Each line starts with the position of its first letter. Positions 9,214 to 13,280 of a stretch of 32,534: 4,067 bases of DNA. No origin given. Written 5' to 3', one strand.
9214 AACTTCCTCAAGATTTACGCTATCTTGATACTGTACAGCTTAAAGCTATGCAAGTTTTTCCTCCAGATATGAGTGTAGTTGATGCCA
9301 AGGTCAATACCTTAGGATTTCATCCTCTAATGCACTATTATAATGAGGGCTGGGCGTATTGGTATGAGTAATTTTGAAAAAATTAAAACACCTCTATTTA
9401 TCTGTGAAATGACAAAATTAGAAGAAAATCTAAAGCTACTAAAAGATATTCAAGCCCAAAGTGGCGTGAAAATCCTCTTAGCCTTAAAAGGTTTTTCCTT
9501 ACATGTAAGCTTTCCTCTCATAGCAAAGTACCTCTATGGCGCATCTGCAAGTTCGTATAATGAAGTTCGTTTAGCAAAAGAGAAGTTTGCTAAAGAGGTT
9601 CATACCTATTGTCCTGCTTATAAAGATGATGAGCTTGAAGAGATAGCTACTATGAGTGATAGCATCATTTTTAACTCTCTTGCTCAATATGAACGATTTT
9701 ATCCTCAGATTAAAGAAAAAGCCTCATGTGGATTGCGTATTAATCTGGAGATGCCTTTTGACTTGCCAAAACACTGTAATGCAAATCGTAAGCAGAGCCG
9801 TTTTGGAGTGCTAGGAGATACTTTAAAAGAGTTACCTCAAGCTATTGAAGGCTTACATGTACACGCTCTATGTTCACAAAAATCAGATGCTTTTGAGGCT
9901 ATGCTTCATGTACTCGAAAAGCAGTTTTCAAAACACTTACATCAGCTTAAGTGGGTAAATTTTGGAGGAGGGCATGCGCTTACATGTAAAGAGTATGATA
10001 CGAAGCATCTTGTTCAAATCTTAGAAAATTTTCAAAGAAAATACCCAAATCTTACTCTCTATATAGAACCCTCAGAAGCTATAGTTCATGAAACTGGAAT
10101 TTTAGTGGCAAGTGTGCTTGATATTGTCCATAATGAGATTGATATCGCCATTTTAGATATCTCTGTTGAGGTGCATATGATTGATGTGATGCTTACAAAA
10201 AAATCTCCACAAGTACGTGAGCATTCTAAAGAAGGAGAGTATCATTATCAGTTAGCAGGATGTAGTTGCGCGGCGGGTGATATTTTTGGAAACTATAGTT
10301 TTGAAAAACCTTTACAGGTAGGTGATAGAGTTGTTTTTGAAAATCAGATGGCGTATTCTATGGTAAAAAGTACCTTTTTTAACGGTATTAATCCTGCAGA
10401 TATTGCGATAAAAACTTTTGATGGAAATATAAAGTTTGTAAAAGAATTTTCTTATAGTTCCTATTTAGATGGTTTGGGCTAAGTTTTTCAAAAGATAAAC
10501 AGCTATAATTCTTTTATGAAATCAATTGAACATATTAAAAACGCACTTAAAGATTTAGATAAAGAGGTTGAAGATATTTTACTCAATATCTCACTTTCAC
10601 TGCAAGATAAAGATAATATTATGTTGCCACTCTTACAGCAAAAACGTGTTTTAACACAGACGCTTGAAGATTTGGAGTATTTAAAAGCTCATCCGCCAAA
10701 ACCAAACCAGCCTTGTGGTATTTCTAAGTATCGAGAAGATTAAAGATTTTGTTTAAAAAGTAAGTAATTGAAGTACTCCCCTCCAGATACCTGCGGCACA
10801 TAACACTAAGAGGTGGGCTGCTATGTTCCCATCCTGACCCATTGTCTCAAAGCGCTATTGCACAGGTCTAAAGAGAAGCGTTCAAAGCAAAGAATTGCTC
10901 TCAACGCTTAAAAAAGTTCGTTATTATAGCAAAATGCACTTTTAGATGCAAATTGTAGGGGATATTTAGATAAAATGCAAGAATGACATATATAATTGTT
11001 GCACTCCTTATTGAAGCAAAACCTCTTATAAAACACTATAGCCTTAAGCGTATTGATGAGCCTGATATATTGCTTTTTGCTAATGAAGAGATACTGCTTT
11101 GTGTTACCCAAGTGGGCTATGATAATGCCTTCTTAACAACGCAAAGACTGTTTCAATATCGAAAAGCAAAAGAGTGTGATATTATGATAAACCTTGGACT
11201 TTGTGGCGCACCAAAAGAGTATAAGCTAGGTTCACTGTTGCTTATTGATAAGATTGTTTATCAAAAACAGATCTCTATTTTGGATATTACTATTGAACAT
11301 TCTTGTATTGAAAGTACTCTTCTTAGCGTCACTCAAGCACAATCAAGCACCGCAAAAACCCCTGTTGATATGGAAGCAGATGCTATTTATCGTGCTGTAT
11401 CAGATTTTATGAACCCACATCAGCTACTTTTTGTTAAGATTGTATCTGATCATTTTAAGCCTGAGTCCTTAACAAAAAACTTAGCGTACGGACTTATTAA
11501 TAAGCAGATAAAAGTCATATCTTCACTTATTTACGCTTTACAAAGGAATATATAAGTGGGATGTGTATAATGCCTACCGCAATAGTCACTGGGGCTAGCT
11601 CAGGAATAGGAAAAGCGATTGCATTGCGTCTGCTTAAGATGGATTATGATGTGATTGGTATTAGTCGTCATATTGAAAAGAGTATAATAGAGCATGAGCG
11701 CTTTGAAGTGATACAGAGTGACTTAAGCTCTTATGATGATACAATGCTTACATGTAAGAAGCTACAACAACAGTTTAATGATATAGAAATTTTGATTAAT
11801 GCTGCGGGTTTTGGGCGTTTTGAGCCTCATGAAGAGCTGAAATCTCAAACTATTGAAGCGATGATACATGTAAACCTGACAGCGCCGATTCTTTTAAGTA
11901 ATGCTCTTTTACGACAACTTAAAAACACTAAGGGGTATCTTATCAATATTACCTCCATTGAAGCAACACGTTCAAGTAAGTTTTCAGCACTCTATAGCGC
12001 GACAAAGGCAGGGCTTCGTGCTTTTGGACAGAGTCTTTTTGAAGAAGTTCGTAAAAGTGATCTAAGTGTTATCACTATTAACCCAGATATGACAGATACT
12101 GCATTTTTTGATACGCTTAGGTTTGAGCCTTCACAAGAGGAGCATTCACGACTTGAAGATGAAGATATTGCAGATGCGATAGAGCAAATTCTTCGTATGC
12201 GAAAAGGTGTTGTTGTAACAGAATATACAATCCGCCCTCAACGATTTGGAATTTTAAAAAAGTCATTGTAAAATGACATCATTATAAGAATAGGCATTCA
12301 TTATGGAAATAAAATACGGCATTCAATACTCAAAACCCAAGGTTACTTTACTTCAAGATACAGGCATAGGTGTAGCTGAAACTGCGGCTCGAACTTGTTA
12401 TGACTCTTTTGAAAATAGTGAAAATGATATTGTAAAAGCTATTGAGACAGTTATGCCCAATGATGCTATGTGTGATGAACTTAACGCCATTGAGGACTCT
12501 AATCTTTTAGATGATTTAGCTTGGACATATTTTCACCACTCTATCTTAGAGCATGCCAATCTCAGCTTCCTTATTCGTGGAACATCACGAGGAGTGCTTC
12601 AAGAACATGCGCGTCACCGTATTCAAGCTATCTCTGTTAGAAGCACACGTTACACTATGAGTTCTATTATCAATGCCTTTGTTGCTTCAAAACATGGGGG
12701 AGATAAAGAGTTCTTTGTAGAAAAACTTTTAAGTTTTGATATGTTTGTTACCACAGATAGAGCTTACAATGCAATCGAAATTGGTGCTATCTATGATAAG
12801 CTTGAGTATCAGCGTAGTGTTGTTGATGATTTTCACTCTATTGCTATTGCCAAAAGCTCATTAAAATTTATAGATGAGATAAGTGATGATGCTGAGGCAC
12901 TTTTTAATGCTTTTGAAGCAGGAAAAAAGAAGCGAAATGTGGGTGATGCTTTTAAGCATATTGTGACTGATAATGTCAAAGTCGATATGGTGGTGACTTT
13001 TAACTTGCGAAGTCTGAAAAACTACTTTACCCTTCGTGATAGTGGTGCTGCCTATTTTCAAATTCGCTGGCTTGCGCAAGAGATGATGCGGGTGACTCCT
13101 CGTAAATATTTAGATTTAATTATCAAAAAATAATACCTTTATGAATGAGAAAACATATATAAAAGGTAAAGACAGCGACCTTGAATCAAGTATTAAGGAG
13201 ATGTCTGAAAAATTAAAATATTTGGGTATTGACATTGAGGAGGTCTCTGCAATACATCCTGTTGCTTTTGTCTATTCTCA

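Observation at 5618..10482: Six-gene translationally coupled operon linking two zinc-ribbon DUF4178 proteins, a mini-TM protein, DUF350, a membrane SpeE-like enzyme and NspC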

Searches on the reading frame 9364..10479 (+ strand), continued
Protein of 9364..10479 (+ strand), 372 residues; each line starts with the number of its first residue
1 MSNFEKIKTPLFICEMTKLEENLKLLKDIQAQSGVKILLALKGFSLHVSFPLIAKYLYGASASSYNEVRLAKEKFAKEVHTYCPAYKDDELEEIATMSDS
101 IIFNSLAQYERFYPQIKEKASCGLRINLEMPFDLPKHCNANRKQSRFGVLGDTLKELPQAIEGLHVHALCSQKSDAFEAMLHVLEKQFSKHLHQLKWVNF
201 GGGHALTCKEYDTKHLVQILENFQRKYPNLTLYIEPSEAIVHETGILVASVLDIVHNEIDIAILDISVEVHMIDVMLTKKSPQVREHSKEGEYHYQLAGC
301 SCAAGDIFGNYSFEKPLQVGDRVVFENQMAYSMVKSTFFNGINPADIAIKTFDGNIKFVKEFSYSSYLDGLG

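Call 104: find_encoding_contigs(protein=P0308, flank=9000, max_places=1)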
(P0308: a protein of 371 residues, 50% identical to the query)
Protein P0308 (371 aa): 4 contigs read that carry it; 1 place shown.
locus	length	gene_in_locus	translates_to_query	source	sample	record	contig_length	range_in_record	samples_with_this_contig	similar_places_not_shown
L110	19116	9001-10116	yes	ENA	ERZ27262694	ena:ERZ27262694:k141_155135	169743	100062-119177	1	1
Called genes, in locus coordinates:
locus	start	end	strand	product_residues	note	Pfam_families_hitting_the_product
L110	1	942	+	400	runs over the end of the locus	PF08245:Mur_ligase_M, PF02875:Mur_ligase_C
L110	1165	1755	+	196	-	PF09997:DUF2238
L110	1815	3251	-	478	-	-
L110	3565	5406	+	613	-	PF07715:Plug, PF00593:TonB_dep_Rec_b-barrel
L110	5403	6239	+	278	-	PF01497:Peripla_BP_2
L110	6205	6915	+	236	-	PF02463:SMC_N (faint), PF00005:ABC_tran, PF13304:AAA_21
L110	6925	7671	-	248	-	PF06977:SdiA-regulated, PF13360:PQQ_2 (faint), PF13449:Phytase-like (faint)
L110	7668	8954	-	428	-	PF16868:NMT1_3, PF09084:NMT1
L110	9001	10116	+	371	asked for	PF00278:Orn_DAP_Arg_deC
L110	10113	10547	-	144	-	PF11220:DUF3015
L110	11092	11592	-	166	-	-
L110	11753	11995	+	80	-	-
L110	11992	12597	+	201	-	PF02661:Fic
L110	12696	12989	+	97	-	PF04221:RelB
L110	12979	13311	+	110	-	PF05016:ParE_toxin (weak), PF06296:RelE (weak)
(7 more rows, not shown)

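Call 105: find_encoding_contigs(protein=P0346, flank=9000, max_places=1)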
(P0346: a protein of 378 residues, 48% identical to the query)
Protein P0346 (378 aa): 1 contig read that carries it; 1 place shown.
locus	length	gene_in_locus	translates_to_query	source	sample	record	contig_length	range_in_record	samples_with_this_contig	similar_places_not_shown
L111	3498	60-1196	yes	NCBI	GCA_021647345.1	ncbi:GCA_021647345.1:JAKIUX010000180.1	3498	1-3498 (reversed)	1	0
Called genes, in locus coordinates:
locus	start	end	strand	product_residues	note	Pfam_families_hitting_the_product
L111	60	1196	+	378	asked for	PF00278:Orn_DAP_Arg_deC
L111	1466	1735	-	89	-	-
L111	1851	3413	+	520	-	PF08495:FIST, PF10442:FIST_C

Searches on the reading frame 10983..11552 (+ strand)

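Call 6: search_protein_families(library=pfam, proteins=[window:10983-11552:+], max_evalue=0.01)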
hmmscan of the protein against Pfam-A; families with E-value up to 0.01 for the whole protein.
window:10983-11552:+ (190 aa): 1 family
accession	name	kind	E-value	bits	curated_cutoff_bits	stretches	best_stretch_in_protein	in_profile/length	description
PF01048.26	PNP_UDP_1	-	1.2e-05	25.3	25.1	1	33-94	40-100/233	Phosphorylase superfamily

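Call 8: search_protein_families(library=ncbifam, proteins=[window:10983-11552:+], max_evalue=0.001)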
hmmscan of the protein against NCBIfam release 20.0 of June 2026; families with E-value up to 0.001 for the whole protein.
window:10983-11552:+ (190 aa): 2 families
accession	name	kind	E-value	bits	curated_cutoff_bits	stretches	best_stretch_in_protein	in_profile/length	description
NF005522.0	PRK07164.1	equivalog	8.8e-08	31.9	161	1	29-93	39-100/218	5'-methylthioadenosine/S-adenosylhomocysteine nucleosidase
TIGR03664.1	fut_nucase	equivalog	0.00015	21.5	124.7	1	4-93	3-91/228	futalosine hydrolase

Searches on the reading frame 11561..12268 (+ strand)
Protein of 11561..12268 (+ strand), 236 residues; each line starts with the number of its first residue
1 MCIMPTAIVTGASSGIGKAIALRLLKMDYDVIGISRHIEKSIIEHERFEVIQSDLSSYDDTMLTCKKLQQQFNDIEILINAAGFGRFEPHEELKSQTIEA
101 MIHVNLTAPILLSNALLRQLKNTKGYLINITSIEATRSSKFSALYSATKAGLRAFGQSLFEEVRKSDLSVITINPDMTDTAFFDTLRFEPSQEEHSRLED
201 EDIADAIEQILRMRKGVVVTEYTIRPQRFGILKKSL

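Call 6: search_protein_families(library=pfam, proteins=[window:11561-12268:+], max_evalue=0.01)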
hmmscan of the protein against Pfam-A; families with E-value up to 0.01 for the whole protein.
window:11561-12268:+ (236 aa): 6 families
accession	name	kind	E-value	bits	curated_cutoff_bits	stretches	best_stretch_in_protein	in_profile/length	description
PF00106.31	adh_short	-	5.8e-41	140.6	26.6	1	6-186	2-190/195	short chain dehydrogenase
PF13561.12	adh_short_C2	-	4.8e-24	85.7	27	1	11-191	1-189/236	Enoyl-(Acyl carrier protein) reductase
PF08659.16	KR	-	3.7e-07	30.7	22.6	1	6-174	2-174/180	KR domain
PF01370.27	Epimerase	-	4.4e-06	26.7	20.9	1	8-111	2-97/240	NAD dependent epimerase/dehydratase family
PF13460.12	NAD_binding_10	-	1.1e-05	25.8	27.2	1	11-211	1-181/184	NAD(P)H-binding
PF08643.16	DUF1776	-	0.00011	22.2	25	1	65-174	85-195/294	Fungal family of unknown function (DUF1776)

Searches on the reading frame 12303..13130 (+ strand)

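Call 6: search_protein_families(library=pfam, proteins=[window:12303-13130:+], max_evalue=0.01)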
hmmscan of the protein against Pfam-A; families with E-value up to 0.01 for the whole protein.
window:12303-13130:+ (276 aa): 1 family
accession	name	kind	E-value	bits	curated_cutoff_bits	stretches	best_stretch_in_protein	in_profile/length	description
PF02511.20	Thy1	-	1.4e-30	107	24.8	1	23-264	11-184/191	Thymidylate synthase complementing protein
